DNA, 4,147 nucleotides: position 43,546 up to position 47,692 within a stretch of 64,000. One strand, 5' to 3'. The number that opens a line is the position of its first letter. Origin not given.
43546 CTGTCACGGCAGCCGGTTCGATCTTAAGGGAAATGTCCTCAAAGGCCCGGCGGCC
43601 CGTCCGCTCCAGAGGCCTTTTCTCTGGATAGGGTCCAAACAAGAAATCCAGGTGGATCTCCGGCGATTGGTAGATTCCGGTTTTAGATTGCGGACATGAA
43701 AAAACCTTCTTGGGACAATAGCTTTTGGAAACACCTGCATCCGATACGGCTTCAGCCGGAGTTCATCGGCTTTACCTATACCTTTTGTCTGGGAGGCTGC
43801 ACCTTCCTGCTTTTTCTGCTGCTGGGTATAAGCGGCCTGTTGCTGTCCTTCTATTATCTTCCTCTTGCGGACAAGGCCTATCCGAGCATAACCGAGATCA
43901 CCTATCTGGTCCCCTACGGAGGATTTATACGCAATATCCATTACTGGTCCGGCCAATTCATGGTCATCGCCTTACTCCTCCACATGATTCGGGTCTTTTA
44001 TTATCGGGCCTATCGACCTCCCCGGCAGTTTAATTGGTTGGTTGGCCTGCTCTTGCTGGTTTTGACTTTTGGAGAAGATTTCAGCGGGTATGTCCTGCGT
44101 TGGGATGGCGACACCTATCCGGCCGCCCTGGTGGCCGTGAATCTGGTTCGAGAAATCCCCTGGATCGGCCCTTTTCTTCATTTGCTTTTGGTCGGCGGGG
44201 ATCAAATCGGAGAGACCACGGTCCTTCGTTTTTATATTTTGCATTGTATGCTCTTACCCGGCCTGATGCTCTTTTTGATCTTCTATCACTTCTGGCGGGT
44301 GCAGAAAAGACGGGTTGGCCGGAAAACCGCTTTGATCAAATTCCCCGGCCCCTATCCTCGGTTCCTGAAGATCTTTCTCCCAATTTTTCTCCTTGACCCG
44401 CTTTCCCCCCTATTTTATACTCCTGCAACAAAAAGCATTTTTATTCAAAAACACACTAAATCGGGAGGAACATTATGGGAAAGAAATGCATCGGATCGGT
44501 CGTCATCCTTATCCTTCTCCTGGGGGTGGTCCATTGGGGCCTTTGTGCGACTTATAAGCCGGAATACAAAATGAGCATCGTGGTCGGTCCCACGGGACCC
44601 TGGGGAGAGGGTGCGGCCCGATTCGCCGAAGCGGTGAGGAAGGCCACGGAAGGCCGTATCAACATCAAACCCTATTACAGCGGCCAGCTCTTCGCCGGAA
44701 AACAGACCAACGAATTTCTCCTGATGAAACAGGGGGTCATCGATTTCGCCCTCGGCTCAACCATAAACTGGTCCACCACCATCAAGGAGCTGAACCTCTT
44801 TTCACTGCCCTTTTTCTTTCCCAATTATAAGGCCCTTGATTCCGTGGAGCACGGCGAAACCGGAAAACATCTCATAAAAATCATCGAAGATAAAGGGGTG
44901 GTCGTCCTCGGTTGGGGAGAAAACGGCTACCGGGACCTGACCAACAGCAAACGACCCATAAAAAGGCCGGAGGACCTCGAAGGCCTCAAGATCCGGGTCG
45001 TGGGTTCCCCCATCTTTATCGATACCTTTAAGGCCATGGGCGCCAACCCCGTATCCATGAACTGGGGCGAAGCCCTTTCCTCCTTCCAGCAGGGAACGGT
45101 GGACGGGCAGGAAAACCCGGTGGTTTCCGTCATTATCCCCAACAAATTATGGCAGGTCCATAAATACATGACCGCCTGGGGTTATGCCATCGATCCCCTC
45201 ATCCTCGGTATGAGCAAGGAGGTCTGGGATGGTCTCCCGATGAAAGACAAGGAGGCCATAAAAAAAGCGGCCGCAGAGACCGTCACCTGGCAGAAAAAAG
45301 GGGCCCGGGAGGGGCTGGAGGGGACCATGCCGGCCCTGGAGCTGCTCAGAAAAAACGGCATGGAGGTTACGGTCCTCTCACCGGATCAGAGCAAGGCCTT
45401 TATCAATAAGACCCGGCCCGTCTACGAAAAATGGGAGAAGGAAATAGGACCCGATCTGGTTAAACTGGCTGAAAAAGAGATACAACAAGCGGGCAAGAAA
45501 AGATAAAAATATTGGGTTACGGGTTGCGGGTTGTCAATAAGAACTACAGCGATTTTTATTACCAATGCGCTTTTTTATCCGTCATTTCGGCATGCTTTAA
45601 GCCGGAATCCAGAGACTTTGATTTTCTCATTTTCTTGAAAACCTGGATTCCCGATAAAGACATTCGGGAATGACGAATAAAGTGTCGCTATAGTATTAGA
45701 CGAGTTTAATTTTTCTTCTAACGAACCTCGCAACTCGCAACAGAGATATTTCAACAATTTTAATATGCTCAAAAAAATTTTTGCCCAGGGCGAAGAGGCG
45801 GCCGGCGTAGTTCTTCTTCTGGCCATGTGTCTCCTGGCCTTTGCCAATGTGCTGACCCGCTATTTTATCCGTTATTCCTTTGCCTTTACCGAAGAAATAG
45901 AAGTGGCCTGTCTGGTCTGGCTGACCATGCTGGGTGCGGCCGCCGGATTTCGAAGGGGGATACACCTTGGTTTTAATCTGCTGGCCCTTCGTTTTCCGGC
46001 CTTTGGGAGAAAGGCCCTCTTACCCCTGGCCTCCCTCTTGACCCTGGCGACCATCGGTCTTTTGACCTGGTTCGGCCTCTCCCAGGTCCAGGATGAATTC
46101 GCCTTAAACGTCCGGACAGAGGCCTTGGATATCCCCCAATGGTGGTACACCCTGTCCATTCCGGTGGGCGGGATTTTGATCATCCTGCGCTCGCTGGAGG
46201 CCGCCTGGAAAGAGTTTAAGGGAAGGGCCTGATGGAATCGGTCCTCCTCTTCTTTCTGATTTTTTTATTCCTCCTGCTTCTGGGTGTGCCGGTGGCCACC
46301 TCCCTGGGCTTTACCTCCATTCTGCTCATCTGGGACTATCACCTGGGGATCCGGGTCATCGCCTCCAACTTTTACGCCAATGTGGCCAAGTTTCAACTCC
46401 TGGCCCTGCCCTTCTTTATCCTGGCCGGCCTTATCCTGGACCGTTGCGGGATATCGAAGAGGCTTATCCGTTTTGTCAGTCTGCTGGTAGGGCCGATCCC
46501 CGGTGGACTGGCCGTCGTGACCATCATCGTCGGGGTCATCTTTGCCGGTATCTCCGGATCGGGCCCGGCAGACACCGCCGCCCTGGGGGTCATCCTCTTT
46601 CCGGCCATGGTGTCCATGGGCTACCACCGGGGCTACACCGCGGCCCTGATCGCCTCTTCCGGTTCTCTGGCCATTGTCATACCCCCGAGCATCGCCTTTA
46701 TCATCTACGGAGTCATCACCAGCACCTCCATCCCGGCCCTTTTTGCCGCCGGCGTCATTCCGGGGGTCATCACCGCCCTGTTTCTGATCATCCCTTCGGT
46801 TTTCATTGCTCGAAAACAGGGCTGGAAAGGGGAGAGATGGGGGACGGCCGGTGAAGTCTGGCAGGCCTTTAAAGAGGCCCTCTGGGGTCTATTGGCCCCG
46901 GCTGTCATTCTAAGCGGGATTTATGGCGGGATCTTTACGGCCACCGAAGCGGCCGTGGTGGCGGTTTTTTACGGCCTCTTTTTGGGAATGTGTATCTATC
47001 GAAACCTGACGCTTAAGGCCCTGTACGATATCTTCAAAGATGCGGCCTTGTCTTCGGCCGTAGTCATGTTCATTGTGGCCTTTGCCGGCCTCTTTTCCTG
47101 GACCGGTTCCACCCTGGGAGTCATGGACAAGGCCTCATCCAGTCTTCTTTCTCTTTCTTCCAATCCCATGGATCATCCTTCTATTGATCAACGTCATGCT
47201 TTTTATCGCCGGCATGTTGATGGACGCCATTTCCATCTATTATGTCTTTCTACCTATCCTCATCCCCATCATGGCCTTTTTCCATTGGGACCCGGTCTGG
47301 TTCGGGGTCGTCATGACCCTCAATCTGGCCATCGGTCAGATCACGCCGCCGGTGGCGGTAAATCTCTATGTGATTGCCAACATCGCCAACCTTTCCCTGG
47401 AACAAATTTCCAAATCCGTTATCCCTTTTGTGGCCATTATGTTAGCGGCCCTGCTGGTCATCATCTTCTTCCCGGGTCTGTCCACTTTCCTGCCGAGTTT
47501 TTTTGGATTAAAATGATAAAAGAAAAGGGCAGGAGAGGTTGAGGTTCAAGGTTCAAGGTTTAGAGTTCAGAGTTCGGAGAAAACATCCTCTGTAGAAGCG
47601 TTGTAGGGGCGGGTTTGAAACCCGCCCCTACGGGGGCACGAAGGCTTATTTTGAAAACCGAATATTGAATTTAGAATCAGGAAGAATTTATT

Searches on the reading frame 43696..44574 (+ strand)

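Call 45: search_protein_families(library=pfam, proteins=[window:43696-44574:+], max_evalue=0.00001)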
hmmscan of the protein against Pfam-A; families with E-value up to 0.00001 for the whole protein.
window:43696-44574:+ (292 aa): 3 families
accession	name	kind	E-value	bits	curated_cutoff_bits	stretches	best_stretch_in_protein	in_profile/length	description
PF00033.24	Cytochrome_B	-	1.7e-36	126.3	27.2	1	27-204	11-187/189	Cytochrome b/b6/petB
PF13631.11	Cytochrom_B_N_2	-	8.2e-36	123.9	27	1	88-206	2-120/169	Cytochrome b(N-terminal)/b6/petB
PF14358.11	DUF4405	-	1.5e-07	32.2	26.7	1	35-98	5-63/66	Domain of unknown function (DUF4405)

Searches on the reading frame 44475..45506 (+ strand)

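Call 45: search_protein_families(library=pfam, proteins=[window:44475-45506:+], max_evalue=0.00001)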
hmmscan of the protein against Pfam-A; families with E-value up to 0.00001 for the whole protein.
window:44475-45506:+ (343 aa): 1 family
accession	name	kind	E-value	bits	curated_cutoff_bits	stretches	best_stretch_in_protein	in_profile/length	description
PF03480.18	DctP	-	8.6e-73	245.6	23.4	1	34-322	2-285/286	Bacterial extracellular solute-binding protein, family 7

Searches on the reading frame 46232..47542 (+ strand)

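Call 43: search_protein_families(library=pfam, proteins=[window:46232-47542:+], max_evalue=0.00001)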
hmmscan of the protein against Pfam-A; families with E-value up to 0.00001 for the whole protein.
window:46232-47542:+ (436 aa): 1 family
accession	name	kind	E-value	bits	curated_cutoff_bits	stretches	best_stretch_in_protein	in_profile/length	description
PF06808.19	DctM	-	1e-75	255.6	23.8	1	8-312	1-309/413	Tripartite ATP-independent periplasmic transporter, DctM component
